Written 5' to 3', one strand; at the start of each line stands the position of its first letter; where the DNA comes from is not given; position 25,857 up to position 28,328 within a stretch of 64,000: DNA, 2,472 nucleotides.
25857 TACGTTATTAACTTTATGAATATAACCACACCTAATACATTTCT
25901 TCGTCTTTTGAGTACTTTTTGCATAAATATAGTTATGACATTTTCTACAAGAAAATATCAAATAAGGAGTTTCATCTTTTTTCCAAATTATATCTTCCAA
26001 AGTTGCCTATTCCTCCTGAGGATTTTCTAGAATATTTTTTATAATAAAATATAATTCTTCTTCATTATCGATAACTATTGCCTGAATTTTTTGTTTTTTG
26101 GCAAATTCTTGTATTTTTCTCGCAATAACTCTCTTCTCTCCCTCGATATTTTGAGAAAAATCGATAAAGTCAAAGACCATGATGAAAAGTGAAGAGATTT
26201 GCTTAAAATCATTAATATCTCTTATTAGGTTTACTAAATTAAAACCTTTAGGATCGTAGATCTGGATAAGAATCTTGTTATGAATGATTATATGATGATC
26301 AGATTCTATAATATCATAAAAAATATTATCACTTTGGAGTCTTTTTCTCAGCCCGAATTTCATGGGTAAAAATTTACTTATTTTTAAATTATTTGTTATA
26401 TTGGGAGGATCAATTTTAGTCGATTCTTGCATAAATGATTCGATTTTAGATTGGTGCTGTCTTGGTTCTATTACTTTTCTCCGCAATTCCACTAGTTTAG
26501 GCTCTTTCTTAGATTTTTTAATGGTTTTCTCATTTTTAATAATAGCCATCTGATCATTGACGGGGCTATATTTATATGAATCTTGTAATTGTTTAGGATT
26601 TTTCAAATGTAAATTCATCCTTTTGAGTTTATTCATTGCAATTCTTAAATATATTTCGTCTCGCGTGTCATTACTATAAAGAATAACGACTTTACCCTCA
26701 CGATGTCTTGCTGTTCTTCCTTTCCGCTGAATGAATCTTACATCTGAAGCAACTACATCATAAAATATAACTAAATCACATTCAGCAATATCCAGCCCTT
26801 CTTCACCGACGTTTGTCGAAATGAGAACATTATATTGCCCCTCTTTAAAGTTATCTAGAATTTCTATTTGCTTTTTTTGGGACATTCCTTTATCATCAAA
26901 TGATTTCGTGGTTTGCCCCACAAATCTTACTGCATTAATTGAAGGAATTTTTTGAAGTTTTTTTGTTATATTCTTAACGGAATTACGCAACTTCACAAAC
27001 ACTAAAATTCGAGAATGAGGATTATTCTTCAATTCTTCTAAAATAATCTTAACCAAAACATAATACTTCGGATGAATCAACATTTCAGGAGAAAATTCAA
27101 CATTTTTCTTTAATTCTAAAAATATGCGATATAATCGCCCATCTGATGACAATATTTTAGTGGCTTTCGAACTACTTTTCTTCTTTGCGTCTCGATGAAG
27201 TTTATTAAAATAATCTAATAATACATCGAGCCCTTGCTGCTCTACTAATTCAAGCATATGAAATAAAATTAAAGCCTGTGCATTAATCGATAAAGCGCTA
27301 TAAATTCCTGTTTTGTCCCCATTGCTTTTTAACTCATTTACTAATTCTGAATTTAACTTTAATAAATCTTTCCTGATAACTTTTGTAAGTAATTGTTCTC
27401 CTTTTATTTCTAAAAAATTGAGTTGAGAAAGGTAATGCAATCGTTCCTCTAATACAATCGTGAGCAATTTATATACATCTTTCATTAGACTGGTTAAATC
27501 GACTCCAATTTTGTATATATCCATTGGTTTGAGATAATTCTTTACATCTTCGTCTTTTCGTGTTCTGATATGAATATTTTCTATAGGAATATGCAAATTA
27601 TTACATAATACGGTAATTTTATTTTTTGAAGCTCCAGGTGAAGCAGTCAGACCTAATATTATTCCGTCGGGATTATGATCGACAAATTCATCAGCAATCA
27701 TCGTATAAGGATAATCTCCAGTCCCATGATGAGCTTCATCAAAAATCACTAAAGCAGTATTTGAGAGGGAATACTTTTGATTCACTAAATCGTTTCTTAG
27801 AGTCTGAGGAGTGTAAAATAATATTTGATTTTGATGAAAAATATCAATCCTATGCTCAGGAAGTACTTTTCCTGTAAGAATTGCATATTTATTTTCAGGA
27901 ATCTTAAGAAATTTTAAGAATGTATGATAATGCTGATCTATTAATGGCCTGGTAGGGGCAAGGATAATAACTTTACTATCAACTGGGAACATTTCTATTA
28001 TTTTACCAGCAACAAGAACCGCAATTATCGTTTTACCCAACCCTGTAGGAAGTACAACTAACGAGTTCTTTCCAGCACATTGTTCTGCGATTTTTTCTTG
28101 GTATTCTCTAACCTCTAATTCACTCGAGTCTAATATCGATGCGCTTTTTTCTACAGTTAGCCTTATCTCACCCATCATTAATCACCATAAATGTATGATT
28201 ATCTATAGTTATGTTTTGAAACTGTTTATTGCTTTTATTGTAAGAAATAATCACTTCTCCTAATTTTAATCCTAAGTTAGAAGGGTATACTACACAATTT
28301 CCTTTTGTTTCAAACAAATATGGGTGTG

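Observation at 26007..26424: Hef-family helicase whose ERCC4/XPF nuclease domain appears catalytically eroded and lacks the (HhH)2 tail (FANCM-like state)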

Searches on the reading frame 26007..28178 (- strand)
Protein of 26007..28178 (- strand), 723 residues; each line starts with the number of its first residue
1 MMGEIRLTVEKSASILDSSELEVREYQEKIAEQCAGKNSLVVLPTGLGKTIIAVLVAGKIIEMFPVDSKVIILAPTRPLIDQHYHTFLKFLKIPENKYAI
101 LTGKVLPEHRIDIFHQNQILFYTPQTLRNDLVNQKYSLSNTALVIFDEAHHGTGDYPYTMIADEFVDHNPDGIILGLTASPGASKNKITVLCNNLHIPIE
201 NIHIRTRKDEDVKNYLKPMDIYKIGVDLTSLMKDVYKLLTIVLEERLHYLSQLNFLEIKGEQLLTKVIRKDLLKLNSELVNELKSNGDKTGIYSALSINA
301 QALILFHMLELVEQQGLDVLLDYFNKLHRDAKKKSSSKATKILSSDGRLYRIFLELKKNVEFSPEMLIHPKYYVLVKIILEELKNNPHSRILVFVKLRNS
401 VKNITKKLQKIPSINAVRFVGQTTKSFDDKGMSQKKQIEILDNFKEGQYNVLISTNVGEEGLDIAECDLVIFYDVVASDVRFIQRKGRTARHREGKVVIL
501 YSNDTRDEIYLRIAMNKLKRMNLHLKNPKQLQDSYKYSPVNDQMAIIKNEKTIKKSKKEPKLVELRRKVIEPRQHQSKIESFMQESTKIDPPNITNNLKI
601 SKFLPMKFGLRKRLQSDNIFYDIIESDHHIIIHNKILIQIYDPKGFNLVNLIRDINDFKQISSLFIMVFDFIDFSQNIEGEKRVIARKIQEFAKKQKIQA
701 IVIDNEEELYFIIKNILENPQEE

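Call 3: search_protein_families(library=pfam, proteins=[window:26007-28178:-], max_evalue=1)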
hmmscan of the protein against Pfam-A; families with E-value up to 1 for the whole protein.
window:26007-28178:- (723 aa): 8 families
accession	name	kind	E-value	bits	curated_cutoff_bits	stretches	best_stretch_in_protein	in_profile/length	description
PF00270.35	DEAD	-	2.9e-25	89.4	26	1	25-181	2-160/167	DEAD/DEAH box helicase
PF00271.37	Helicase_C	-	8.6e-25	87.6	23.5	1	377-492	4-109/110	Helicase conserved C-terminal domain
PF04851.21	ResIII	-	1.4e-22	80.8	22.5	1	21-181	2-162/164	Type III restriction enzyme, res subunit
PF21210.2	RNA_helicase_helical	-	1e-14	55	27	1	242-351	3-105/108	Putative ATP-dependent RNA helicase, helical bundle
PF18766.7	SWI2_SNF2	-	2.8e-07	30.9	26.7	1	27-189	10-163/221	SWI2/SNF2 ATPase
PF22590.2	Cas3-like_C_2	-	1.7e-05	25.4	27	1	433-494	44-106/106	CRISPR-associated nuclease/helicase Cas3, C-terminal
PF13401.12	AAA_22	-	0.016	16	27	0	44-151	13-95/130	AAA domain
PF13307.12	Helicase_C_2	-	0.027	15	25.3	1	384-473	6-91/170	Helicase C-terminal domain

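Call 4: search_protein_families(library=ncbifam, proteins=[window:26007-28178:-], max_evalue=1)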
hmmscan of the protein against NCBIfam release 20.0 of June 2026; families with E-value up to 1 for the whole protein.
window:26007-28178:- (723 aa): 39 families (the best 25 are shown)
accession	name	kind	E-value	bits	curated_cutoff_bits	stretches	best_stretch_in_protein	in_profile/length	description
NF010337.0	PRK13766.1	equivalog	9e-167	556.5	610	1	15-580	9-551/781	Hef nuclease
NF008394.0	PRK11192.1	equivalog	3.7e-25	88.7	507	2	377-571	236-423/441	ATP-dependent RNA helicase SrmB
NF053711.1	RNA_heli_RhlE1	exception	4.5e-18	65.2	750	1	379-560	235-404/434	RNA helicase RhlE1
NF008744.0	PRK11776.1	equivalog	9.7e-18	63.9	524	2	383-547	237-388/460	ATP-dependent RNA helicase DbpA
NF053631.1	RNA_helic_CshA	equivalog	2.5e-16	59.6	646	2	432-588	271-421/434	degradosome RNA helicase CshA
TIGR01587.1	cas3_core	equivalog_domain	3.4e-12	46.2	102.45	2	434-512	264-344/358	CRISPR-associated helicase Cas3'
NF002340.1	PRK01297.1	equivalog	3.7e-12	45.7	564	1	377-503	238-354/372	ATP-dependent RNA helicase RhlB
NF053636.1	DDHlcsCsdAPsy1082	equivalog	4.6e-12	45.2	890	2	426-509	271-355/512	DEAD/DEAH box helicase CsdA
TIGR04095.1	dnd_restrict_1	equivalog_domain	6.7e-12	45.1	600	2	377-497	270-388/451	DNA phosphorothioation system restriction enzyme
NF003673.1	PRK05298.1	equivalog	2.6e-11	42.6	743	1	434-579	479-621/653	excinuclease ABC subunit UvrB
TIGR00643.1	recG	equivalog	3.3e-11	42.6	659.4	2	42-150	262-367/629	ATP-dependent DNA helicase RecG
NF008170.0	PRK10917.2-4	equivalog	3.4e-11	41.8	975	2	38-150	423-532/826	ATP-dependent DNA helicase RecG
NF008642.0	PRK11634.1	equivalog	3.6e-11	42.2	989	2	431-506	278-354/628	DEAD/DEAH family ATP-dependent RNA helicase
NF003390.0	PRK04537.1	equivalog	4.3e-11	42.6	732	2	380-495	249-354/572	ATP-dependent RNA helicase RhlB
NF008165.0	PRK10917.1-3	equivalog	6.9e-11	41.3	711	2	45-151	294-397/692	ATP-dependent DNA helicase RecG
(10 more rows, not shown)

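Call 5: search_solved_structures(query=window:26007-28178:-, max_evalue=0.01, show_alignments=2)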
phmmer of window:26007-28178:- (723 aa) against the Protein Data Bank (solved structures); distinct sequences matched with E-value up to 0.01: 208 (the best 60 are shown).
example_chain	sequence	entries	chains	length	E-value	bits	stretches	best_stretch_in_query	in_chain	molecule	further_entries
1wp9_A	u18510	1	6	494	8.4e-105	354.7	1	21-519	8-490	ATP-dependent RNA helicase, putative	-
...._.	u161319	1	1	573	2.7e-62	214.2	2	21-323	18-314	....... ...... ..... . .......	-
8scz_A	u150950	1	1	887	7.5e-36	126.8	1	17-563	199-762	Antiviral innate immune response receptor RIG-I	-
2ykg_A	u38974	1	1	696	7.6e-36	126.8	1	21-563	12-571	PROBABLE ATP-DEPENDENT RNA HELICASE DDX58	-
6gpg_A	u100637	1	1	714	7.9e-36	126.8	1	21-563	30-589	Probable ATP-dependent RNA helicase DDX58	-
5e3h_A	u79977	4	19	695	8.4e-36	126.7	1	21-563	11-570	Probable ATP-dependent RNA helicase DDX58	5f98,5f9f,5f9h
4ay2_A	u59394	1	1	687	9.3e-36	126.5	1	22-563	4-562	PROBABLE ATP-DEPENDENT RNA HELICASE DDX58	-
7jl1_A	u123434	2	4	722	9.5e-36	126.5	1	21-563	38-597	Antiviral innate immune response receptor RIG-I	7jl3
6kyv_B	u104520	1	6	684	1.2e-35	126.1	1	22-563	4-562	Probable ATP-dependent RNA helicase DDX58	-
7tnx_A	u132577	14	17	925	1.9e-35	125.5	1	21-563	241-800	Antiviral innate immune response receptor RIG-I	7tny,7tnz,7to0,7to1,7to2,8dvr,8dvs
4on9_A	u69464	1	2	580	2.5e-35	125.1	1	20-522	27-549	Probable ATP-dependent RNA helicase DDX58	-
3zd6_A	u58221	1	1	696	2.7e-35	125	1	21-563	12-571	PROBABLE ATP-DEPENDENT RNA HELICASE DDX58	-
3tbk_A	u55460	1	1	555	2.7e-35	125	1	20-524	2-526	RIG-I Helicase Domain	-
3zd7_A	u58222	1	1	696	5.3e-35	124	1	21-563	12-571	PROBABLE ATP-DEPENDENT RNA HELICASE DDX58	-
4bpb_A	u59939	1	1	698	7.5e-35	123.5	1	21-563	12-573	PROBABLE ATP-DEPENDENT RNA HELICASE DDX58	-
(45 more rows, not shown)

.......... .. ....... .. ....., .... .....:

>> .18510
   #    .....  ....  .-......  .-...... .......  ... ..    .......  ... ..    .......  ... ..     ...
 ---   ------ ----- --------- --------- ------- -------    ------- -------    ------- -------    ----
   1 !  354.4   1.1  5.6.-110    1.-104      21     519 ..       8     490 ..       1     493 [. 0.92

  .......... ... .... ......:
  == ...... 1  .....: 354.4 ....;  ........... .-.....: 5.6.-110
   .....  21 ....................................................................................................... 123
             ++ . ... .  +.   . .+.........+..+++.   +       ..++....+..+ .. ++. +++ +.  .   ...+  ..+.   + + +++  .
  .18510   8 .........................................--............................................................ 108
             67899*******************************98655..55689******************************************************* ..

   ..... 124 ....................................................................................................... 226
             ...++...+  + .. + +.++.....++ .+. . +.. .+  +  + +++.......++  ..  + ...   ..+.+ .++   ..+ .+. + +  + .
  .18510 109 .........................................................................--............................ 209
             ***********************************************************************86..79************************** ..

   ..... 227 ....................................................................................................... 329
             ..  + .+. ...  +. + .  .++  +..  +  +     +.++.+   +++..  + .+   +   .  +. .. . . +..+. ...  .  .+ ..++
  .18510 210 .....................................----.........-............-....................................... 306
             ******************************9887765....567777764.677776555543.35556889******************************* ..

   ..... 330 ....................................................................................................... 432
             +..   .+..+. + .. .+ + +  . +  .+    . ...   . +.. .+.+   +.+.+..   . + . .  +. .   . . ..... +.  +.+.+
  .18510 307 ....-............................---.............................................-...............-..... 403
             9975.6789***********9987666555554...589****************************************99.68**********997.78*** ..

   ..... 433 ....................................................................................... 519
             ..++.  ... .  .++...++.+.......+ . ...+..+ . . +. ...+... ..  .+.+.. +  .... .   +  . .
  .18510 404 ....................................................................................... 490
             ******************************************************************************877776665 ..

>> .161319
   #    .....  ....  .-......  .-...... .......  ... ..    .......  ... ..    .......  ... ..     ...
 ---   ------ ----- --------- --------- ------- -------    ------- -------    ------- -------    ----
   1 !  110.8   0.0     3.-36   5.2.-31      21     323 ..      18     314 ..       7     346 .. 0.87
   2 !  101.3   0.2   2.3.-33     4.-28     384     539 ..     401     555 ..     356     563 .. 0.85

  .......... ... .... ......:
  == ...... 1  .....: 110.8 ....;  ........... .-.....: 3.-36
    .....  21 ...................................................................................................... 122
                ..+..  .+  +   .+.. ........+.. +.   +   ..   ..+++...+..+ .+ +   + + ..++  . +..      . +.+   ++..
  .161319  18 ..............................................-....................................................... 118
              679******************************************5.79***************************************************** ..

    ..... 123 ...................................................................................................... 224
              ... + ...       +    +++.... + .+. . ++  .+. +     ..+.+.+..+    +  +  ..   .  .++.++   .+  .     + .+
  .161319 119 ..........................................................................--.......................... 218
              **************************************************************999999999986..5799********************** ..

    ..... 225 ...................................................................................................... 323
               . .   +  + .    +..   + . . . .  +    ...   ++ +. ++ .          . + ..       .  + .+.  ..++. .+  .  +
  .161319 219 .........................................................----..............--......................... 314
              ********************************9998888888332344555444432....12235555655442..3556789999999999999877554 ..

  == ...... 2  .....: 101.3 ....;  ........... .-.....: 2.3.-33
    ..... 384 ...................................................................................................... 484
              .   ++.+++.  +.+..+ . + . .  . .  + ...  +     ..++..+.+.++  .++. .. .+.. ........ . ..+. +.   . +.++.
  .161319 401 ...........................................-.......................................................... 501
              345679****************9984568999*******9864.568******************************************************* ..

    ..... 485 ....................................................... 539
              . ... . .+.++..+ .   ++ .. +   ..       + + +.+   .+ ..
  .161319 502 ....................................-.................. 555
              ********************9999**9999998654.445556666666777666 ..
